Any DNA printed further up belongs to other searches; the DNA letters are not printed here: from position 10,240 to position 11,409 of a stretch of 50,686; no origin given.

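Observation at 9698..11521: AT-rich three-gene insert between trpS and tyrS: wHTH, a motif-degenerate TyrRS/TrpRS-like paralog and an Asp/Glu racemase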

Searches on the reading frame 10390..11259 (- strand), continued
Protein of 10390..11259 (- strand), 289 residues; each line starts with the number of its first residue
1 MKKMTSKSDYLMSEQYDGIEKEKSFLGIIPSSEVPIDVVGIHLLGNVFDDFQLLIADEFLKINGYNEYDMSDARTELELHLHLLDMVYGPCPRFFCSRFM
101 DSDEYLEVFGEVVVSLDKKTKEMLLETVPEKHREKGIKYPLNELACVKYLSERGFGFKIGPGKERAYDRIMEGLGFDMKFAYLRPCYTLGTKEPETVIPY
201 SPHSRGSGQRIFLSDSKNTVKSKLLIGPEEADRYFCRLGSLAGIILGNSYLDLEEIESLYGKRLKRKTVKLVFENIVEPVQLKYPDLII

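Call 64: search_protein_families(library=ncbifam, proteins=[L010:1612-2910:+, L010:2903-3979:+, L013:3207-4223:+, L015:1-1056:+, L015:2237-3241:+, L015:3250-4398:+, L013:166-1509:+], max_evalue=0.01)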
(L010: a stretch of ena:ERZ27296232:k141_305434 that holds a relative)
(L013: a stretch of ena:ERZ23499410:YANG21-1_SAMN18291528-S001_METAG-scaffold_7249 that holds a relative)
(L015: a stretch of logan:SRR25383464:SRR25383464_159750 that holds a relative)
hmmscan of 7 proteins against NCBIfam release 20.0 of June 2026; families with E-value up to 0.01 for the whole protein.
L010:1612-2910:+ (433 aa): 0 families

L010:2903-3979:+ (359 aa): 16 families
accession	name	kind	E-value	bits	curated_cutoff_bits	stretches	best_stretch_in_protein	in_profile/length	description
NF041118.1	A_G_epim_Thtga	equivalog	5.2e-43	147.5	500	1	1-326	1-324/341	L-Ala-D/L-Glu epimerase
NF042940.1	racemase_DgcA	equivalog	1.2e-42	146.2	400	1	10-320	5-294/323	N-acetyl-D-Glu racemase DgcA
TIGR02534.1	mucon_cyclo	subfamily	1.1e-31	110.2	334.95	1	17-314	15-317/368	muconate/chloromuconate family cycloisomerase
TIGR01928.1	menC_lowGC_arch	equivalog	2.5e-25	89.2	200.65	1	14-311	6-300/325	o-succinylbenzoate synthase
NF002782.0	PRK02901.1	equivalog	4.5e-21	75.2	288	1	143-314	91-261/328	o-succinylbenzoate synthase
NF043002.1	HProlDhtase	equivalog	1.8e-18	66.5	500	1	29-350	31-352/366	cis-3-hydroxy-L-proline dehydratase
NF011708.0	PRK15129.1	equivalog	2.9e-18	65.9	343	1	86-309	78-291/321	L-Ala-D/L-Glu epimerase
NF047820.1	TalGalacDh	equivalog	1.9e-17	63.3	500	1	88-355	101-359/371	L-talarate/galactarate dehydratase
TIGR01927.1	menC_gam_Gplu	equivalog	5.9e-15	55.3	130.55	1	14-310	6-281/307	o-succinylbenzoate synthase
NF003473.0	PRK05105.1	equivalog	6.4e-12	45.1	236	1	5-317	5-296/331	o-succinylbenzoate synthase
NF040866.1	AraD_Arch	equivalog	6.7e-11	41.8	650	1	89-353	98-362/372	arabinonate dehydratase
NF002739.0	PRK02714.1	equivalog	4.5e-10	39.5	259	1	14-310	13-289/320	o-succinylbenzoate synthase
NF010624.0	PRK14017.1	equivalog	1.5e-07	30.9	311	1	32-311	16-303/382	galactonate dehydratase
NF043051.1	ManoateDhtManD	equivalog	2.8e-07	29.7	550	1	212-355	233-378/403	D-mannonate dehydratase ManD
NF040790.2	glucon_galact_dh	equivalog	3.5e-07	29.4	750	1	198-312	207-318/390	bifunctional D-gluconate/D-galactonate dehydratase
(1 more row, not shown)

L013:3207-4223:+ (339 aa): 0 families

L015:1-1056:+ (352 aa): 9 families
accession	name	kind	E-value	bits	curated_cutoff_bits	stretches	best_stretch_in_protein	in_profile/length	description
NF008925.0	PRK12285.1-2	equivalog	2.5e-41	141.9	451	1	17-256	44-277/365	tryptophan--tRNA ligase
NF008926.0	PRK12285.1-3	equivalog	6.2e-33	114.3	320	1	17-204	47-234/429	tryptophan--tRNA ligase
TIGR00233.1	trpS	equivalog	5.5e-26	91.6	176.75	1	38-275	5-239/328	tryptophan--tRNA ligase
NF008928.0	PRK12285.1-5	equivalog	7.8e-24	84.1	891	1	18-199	75-253/530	tryptophan--tRNA ligase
NF008927.0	PRK12285.1-4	equivalog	1.1e-13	51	478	1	22-245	60-277/385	tryptophan--tRNA ligase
NF008924.0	PRK12285.1-1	equivalog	6.4e-12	45.4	644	1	26-247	64-274/381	tryptophan--tRNA ligase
NF006330.0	PRK08560.1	equivalog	5.6e-06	25.6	220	1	24-90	21-87/342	tyrosine--tRNA ligase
TIGR00234.1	tyrS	equivalog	1.3e-05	24.5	113.8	1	20-88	20-90/406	tyrosine--tRNA ligase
NF008922.0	PRK12283.1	equivalog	3.1e-05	23.1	572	1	38-196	6-165/400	tryptophan--tRNA ligase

L015:2237-3241:+ (335 aa): 0 families

L015:3250-4398:+ (383 aa): 9 families
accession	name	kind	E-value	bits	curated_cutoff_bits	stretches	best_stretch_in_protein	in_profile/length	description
NF008925.0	PRK12285.1-2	equivalog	1.7e-84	283.9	451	1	25-370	9-358/365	tryptophan--tRNA ligase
NF008927.0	PRK12285.1-4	equivalog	1e-82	278.2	478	1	34-379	29-376/385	tryptophan--tRNA ligase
NF008926.0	PRK12285.1-3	equivalog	7.3e-78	262.4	320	2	28-247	15-230/429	tryptophan--tRNA ligase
NF008928.0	PRK12285.1-5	equivalog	3.6e-61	207.3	891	2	29-244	43-251/530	tryptophan--tRNA ligase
TIGR00233.1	trpS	equivalog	6.5e-57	193.3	176.75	1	80-364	4-294/328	tryptophan--tRNA ligase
NF008924.0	PRK12285.1-1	equivalog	1.3e-55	189.2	644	1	41-375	38-368/381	tryptophan--tRNA ligase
NF006330.0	PRK08560.1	equivalog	4.1e-16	59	220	1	69-293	23-249/342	tyrosine--tRNA ligase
NF008922.0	PRK12283.1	equivalog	2.2e-13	49.9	572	2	82-244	7-166/400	tryptophan--tRNA ligase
TIGR00234.1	tyrS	equivalog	5.4e-06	25.7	113.8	1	61-281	18-245/406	tyrosine--tRNA ligase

L013:166-1509:+ (448 aa): 2 families
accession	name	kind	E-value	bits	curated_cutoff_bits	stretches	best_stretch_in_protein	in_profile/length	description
TIGR00234.1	tyrS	equivalog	6.6e-120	400.9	113.8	1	24-442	4-403/406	tyrosine--tRNA ligase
NF006330.0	PRK08560.1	equivalog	7.2e-06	25.3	220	1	43-255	21-215/342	tyrosine--tRNA ligase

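Call 65: search_protein_families(library=pfam, proteins=[L010:1612-2910:+, L010:2903-3979:+, L013:3207-4223:+, L015:1-1056:+, L015:2237-3241:+], max_evalue=0.1)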
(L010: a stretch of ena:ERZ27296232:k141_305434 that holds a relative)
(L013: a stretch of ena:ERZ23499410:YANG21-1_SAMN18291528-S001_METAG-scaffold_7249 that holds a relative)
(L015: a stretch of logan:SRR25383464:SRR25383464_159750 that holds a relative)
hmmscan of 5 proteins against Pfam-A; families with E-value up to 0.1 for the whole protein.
L010:1612-2910:+ (433 aa): 0 families

L010:2903-3979:+ (359 aa): 6 families
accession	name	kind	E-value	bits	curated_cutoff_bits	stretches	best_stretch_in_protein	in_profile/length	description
PF13378.12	MR_MLE_C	-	6.2e-35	121.3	29.4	1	156-353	16-216/219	Enolase C-terminal domain-like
PF02746.21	MR_MLE_N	-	1.4e-09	38.6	22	1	11-118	9-115/117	Mandelate racemase / muconate lactonizing enzyme, N-terminal domain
PF07476.17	MAAL_C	-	5.8e-07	29.4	27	1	231-311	135-216/249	Methylaspartate ammonia-lyase C-terminus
PF00113.28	Enolase_C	-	0.0033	17.2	21.5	1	213-292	152-234/296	Enolase, C-terminal TIM barrel domain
PF15940.10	YjcB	-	0.023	15.4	27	0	280-319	32-66/90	Family of unknown function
PF21508.2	MenC_N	-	0.034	14.7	27.3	0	6-81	4-78/94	MenC, N-terminal domain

L013:3207-4223:+ (339 aa): 0 families

L015:1-1056:+ (352 aa): 1 family
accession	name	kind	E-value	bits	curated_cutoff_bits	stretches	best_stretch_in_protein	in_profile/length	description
PF00579.31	tRNA-synt_1b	-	4.6e-18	66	21.1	1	33-303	3-271/292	tRNA synthetases class I (W and Y)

L015:2237-3241:+ (335 aa): 1 family
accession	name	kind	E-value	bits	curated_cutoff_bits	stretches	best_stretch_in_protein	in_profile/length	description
PF09278.17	MerR-DNA-bind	-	0.062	14.4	25.4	0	161-199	7-45/65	MerR, DNA binding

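Call 77: find_encoding_contigs(protein=P0066, flank=6000, max_places=4)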
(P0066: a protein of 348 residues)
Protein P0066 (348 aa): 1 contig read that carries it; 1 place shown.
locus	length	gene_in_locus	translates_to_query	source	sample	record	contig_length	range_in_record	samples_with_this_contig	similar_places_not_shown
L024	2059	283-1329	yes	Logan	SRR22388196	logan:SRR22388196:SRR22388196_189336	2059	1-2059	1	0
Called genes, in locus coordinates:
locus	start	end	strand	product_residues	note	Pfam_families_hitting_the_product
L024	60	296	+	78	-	-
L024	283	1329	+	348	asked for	-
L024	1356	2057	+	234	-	?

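Call 78: find_encoding_contigs(protein=P0096, flank=6000, max_places=4)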
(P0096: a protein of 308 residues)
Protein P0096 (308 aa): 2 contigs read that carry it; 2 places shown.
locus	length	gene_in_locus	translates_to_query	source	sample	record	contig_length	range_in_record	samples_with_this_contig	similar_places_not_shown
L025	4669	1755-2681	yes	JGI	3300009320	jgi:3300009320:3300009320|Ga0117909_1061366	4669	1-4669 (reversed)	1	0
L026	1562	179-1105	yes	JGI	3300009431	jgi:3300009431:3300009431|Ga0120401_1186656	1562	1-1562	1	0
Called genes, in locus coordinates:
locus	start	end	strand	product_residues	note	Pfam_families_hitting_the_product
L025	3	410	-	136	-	?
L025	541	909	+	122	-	PF01978:TrmB (weak)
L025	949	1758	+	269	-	PF00155:Aminotran_1_2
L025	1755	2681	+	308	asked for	-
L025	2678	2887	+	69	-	-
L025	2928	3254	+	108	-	PF01588:tRNA_bind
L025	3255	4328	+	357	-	PF00579:tRNA-synt_1b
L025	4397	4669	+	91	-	?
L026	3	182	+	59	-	?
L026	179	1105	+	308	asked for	-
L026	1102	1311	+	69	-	-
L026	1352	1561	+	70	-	?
